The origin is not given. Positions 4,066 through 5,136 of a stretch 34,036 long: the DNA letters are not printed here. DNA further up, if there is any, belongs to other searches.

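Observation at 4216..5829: Low-GC two-gene cassette (HNH-like nuclease plus unknown partner) between umuDC and the tail operon: candidate undescribed anti-phage module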

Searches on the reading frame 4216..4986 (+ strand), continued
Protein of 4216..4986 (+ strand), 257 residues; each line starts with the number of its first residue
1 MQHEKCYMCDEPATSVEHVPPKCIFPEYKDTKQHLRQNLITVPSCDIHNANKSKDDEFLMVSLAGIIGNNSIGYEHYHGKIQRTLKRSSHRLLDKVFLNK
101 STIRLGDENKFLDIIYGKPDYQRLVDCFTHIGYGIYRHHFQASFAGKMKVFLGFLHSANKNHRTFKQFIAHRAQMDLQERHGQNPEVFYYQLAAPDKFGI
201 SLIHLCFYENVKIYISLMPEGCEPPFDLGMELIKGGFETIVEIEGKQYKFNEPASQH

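Call 59: search_protein_families(library=pfam, alignment_id=A6, max_evalue=0.0001)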
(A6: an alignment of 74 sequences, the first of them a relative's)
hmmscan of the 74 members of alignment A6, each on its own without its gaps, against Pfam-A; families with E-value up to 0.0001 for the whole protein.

A. member 1, L003:7334-7870:+ (179 aa): 0 families

B. families by the number of members that match (of 74 scanned): 47 families (the first 25 are shown)
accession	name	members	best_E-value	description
PF01551.29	Peptidase_M23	2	2.1e-30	Peptidase family M23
PF19425.4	Csd3_N2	2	3.8e-12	Csd3 second domain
PF09364.15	XFP_N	1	2.6e-175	XFP N-terminal domain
PF13230.11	GATase_4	1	4.1e-114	Glutamine amidotransferases class-II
PF09363.15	XFP_C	1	7.1e-92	XFP C-terminal domain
PF03894.20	XFP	1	9.8e-82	D-xylulose 5-phosphate/D-fructose 6-phosphate phosphoketolase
PF18818.7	MPTase-PolyVal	1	6.6e-55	Zincin-like metallopeptidase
PF01914.23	MarC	1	1.4e-49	MarC family integral membrane protein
PF00580.27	UvrD-helicase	1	1.2e-48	UvrD/REP helicase N-terminal domain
PF16921.10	Tex_YqgF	1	1.6e-47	Tex protein YqgF-like domain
PF19617.4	DUF6122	1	6.1e-47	Family of unknown function (DUF6122)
PF22706.1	Tex_central_region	1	3.1e-42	Tex central region-like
PF08401.16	ArdcN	1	7e-40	N-terminal domain of anti-restriction factor ArdC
PF24098.1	DUF7380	1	1.8e-38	Domain of unknown function (DUF7380)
PF00239.26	Resolvase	1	3.3e-33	Resolvase, N terminal domain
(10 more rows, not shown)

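Call 60: find_encoding_contigs(protein=P0002, flank=7000, max_places=2)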
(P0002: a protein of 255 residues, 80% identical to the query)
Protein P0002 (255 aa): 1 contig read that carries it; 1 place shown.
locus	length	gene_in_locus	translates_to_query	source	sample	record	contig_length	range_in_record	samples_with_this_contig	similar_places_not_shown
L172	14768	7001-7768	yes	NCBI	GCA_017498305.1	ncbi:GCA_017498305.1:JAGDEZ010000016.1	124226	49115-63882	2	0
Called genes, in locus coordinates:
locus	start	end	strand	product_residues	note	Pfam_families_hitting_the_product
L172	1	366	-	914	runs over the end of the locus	PF13155:Toprim_2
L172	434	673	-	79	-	-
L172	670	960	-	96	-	PF04606:Ogr_Delta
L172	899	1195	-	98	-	-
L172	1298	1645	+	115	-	PF13560:HTH_31 (faint), PF01381:HTH_3 (weak)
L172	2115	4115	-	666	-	PF13175:AAA_15, PF13476:AAA_23 (weak), PF13175:AAA_15, PF13304:AAA_21, PF20469:OLD-like_TOPRIM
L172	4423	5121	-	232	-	PF02586:SRAP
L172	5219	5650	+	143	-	PF00717:Peptidase_S24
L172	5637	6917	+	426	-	PF00817:IMS, PF11799:IMS_C, PF13438:DUF4113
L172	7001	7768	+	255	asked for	-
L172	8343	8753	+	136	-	-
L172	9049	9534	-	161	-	PF27200:YjaZ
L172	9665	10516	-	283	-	PF00145:DNA_methylase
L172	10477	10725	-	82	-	PF10122:Zn_ribbon_Com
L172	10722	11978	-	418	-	PF05954:Phage_GPD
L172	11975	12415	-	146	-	PF06995:Phage_P2_GpU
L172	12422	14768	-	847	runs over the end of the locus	PF10145:PhageMin_Tail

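Call 61: find_encoding_contigs(protein=P0003, flank=7000, max_places=2)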
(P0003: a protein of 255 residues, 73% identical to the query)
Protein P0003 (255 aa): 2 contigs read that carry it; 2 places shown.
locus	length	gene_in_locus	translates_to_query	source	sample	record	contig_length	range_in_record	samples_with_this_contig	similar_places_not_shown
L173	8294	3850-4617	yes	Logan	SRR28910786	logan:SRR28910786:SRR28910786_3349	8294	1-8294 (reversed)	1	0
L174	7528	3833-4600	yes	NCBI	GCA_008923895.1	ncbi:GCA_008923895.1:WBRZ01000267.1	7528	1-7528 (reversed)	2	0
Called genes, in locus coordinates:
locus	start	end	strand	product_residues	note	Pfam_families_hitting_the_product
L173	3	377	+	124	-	?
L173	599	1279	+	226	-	-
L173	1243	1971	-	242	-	PF02586:SRAP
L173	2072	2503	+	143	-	PF00717:Peptidase_S24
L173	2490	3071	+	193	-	PF00817:IMS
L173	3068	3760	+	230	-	PF11799:IMS_C, PF13438:DUF4113 (weak)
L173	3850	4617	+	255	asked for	-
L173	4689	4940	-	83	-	-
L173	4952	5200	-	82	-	-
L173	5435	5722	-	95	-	-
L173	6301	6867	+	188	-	PF01223:Endonuclease_NS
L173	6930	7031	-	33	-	-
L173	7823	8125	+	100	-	-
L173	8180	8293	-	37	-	?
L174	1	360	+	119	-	?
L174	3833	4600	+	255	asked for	-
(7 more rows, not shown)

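Call 62: find_encoding_contigs(protein=P0021, flank=7000, max_places=2)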
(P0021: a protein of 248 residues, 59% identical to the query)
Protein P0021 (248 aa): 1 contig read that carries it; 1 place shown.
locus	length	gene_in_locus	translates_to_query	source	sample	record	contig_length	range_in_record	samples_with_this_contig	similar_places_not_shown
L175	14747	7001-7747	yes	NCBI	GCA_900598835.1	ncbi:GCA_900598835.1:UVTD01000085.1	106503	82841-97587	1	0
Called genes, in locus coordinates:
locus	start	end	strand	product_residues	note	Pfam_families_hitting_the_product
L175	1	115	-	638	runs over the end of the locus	PF13476:AAA_23 (weak)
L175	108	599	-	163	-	PF20291:MC5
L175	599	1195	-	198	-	PF20285:CTD9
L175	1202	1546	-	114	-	-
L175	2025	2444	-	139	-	PF00142:Fer4_NifH (weak), PF01656:CbiA, PF02374:ArsA_ATPase (weak), PF13614:AAA_31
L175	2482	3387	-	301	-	-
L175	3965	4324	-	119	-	-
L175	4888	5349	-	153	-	-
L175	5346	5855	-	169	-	-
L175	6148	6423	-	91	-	-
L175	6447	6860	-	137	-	-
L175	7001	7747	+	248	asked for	-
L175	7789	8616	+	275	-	PF18928:DUF5677 (weak)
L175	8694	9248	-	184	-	PF00583:Acetyltransf_1, PF13673:Acetyltransf_10, PF13508:Acetyltransf_7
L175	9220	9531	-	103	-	PF08681:TacA1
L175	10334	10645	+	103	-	-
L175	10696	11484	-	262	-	-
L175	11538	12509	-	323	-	-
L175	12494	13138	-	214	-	-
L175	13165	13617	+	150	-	PF24624:Int_N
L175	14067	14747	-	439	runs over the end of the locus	-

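Call 80: search_protein_families(library=padloc, alignment_id=A7, max_evalue=0.00001)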
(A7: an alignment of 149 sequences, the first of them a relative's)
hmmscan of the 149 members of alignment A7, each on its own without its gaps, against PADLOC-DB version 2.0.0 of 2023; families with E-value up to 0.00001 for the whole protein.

A. member 1, L003:8777-9007:+ (77 aa): 0 families

B. families by the number of members that match (of 149 scanned): 210 families (the first 25 are shown)
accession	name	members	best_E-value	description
PDLC04447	PDC-M14A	2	8.7e-15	-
PDLC00127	GajB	1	5.4e-257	UrvD helicase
PDLC05012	PDC-S39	1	2.1e-222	-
PDLC02173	Drt2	1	5.9e-187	-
PDLC03757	Drt2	1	2.9e-152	DRT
PDLC03359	MTase_II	1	2.1e-144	Type II methyltransferase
PDLC03420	REase_II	1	3.3e-140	Type II restriction enzyme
PDLC03323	MTase_II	1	2.9e-125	Type II methyltransferase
PDLC00133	GajB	1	5.8e-125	UrvD helicase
PDLC00424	ThsB1|ThsB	1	8.2e-122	TIR-like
PDLC05011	PDC-S39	1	1.2e-116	-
PDLC04959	PDC-S20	1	3.4e-115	-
PDLC04781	PDC-M71B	1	3e-82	-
PDLC00117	GajB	1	6.2e-77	UrvD helicase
PDLC00130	GajB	1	4.3e-72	UrvD helicase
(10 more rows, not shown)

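Call 81: search_protein_representatives(alignment_id=A4)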
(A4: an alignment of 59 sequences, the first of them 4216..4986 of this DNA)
Query: 59 sequences, 256 profile positions. Proteins with E-value up to 0.001 (for the whole library): 2485; up to 1e-10: 1081; up to 1e-30: 354. The best 150 are listed.
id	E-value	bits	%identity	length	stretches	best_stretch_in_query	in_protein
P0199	2.6e-101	354.7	-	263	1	4-254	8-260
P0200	1.7e-87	309.4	-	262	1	4-255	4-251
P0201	2.9e-85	302.1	-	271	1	4-255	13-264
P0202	1.4e-83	296.5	-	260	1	2-254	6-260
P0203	2.8e-82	292.3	-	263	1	2-254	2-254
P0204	3.0e-81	288.9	-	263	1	4-255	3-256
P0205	9.7e-80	284.0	-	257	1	3-250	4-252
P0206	1.9e-78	279.8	-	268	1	3-255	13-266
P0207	7.0e-78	277.9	-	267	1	2-254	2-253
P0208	1.0e-77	277.3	-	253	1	1-254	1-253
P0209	5.3e-77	275.0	-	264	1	3-254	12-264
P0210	1.1e-75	270.6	-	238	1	3-229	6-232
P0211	1.4e-75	270.4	-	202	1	1-201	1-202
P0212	6.0e-75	268.3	-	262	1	3-250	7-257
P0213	2.2e-74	266.4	-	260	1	2-248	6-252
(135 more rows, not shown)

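Call 92: find_related_loci(query=A1, collection=viral_contigs, flank=6000)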
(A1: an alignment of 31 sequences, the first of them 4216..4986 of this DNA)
Query A1 (257 aa) in viral_contigs; peptide patterns used: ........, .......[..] (x = any residue, [..] = any of these).
53 stretches matched a pattern; 2 encode a relative of the query (tblastn E <= 1e-3); 2 distinct loci.
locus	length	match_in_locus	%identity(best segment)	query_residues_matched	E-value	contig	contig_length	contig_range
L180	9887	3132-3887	59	4-253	1e-109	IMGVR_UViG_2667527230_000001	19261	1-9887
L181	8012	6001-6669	31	2-213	3e-30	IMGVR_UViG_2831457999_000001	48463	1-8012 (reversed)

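Call 93: get_annotated_region(hit=H12, flank=5000)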
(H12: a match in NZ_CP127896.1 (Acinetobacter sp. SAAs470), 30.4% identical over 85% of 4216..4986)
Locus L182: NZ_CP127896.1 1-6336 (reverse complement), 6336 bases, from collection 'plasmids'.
description: Acinetobacter sp. SAAs470 plasmid p9SAAs470, complete sequence
organism: Acinetobacter sp. SAAs470 (NCBI taxid 3036709)
taxonomy: Bacteria; Pseudomonadota; Gammaproteobacteria; Moraxellales; Moraxellaceae; Acinetobacter; Acinetobacter sp. SAAs470
host: -; source: cell culture,lake; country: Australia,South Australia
typing (MOB-suite, as given by PLSDB): non-mobilizable; replicon rep_cluster_1041
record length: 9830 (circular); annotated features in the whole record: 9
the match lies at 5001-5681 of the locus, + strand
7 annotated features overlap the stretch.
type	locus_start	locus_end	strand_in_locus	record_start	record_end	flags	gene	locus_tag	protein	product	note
CDS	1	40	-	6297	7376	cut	-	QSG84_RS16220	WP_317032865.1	RepB family plasmid replication initiator protein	GO:0006270 - DNA replication initiation [Evidence IEA]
CDS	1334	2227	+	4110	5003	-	-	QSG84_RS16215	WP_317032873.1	phage integrase N-terminal domain-containing protein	-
CDS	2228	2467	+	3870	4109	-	-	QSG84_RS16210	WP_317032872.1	hypothetical protein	-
CDS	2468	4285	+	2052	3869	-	-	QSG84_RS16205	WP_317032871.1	type IV secretion system DNA-binding domain-containing protein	-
CDS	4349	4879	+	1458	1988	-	-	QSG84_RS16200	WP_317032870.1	hypothetical protein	-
CDS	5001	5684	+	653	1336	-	-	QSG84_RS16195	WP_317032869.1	hypothetical protein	-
CDS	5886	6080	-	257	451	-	-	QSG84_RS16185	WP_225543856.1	hypothetical protein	-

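Call 95: get_annotated_region(hit=H7, flank=7000)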
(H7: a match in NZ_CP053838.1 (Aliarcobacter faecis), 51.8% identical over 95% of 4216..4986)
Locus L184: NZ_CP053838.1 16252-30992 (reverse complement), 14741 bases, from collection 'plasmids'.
description: Aliarcobacter faecis strain CCUG 66484 plasmid pAFAEC, complete sequence
organism: Aliarcobacter faecis (NCBI taxid 1564138)
taxonomy: Bacteria; Campylobacterota; Epsilonproteobacteria; Campylobacterales; Arcobacteraceae; Aliarcobacter; Aliarcobacter faecis
host: -; source: Cell culture,Human septic tank; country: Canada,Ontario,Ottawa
typing (MOB-suite, as given by PLSDB): non-mobilizable
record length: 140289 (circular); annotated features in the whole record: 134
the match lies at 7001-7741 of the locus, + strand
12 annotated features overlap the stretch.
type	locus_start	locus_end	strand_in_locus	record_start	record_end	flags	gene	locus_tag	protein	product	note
CDS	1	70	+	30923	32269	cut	-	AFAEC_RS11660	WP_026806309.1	hypothetical protein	-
CDS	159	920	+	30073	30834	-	-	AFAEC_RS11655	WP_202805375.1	HNH endonuclease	-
CDS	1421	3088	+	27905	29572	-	-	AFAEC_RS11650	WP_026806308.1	DUF262 domain-containing protein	-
CDS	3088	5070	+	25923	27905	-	-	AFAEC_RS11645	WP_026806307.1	DUF262 domain-containing protein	-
CDS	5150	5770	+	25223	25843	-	-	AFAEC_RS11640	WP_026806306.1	hypothetical protein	-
CDS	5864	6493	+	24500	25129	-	-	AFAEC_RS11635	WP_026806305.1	hypothetical protein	-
CDS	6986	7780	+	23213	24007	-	-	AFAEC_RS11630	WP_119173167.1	hypothetical protein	-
CDS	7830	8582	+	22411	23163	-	-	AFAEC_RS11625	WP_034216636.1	DUF2971 domain-containing protein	-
CDS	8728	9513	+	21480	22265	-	-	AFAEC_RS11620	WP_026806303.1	DUF2971 domain-containing protein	-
CDS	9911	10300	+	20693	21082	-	-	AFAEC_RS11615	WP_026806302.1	hypothetical protein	-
CDS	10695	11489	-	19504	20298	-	-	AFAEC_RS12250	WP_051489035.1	hypothetical protein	-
CDS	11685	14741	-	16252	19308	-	-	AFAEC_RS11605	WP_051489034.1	Tn3 family transposase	-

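Call 96: find_encoding_contigs(protein=P0008, flank=7000, max_places=2)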
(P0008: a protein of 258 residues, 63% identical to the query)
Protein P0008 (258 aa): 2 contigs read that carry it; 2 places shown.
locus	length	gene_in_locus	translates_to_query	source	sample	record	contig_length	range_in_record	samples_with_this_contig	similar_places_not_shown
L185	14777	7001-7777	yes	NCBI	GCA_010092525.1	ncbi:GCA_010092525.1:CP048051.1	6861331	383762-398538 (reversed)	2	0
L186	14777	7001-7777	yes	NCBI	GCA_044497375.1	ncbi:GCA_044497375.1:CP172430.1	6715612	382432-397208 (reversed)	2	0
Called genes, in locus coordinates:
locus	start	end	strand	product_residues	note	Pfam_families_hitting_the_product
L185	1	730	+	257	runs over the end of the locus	PF00005:ABC_tran, PF02463:SMC_N, PF13304:AAA_21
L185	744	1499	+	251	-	PF00497:SBP_bac_3, PF10613:Lig_chan-Glu_bd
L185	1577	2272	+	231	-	PF00528:BPD_transp_1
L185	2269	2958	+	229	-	PF00528:BPD_transp_1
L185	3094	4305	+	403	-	PF13679:Methyltransf_32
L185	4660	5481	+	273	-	PF05050:Methyltransf_21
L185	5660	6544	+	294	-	-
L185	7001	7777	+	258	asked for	-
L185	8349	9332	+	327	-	PF12625:Arabinose_bd, PF12833:HTH_18, PF00165:HTH_AraC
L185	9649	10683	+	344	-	PF06863:DUF1254, PF06742:DUF1214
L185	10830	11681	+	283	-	PF06629:MipA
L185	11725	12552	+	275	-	PF01569:PAP2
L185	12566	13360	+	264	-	-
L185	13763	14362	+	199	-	PF00258:Flavodoxin_1, PF03358:FMN_red, PF12724:Flavodoxin_5 (faint)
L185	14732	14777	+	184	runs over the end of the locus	-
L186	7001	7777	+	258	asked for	-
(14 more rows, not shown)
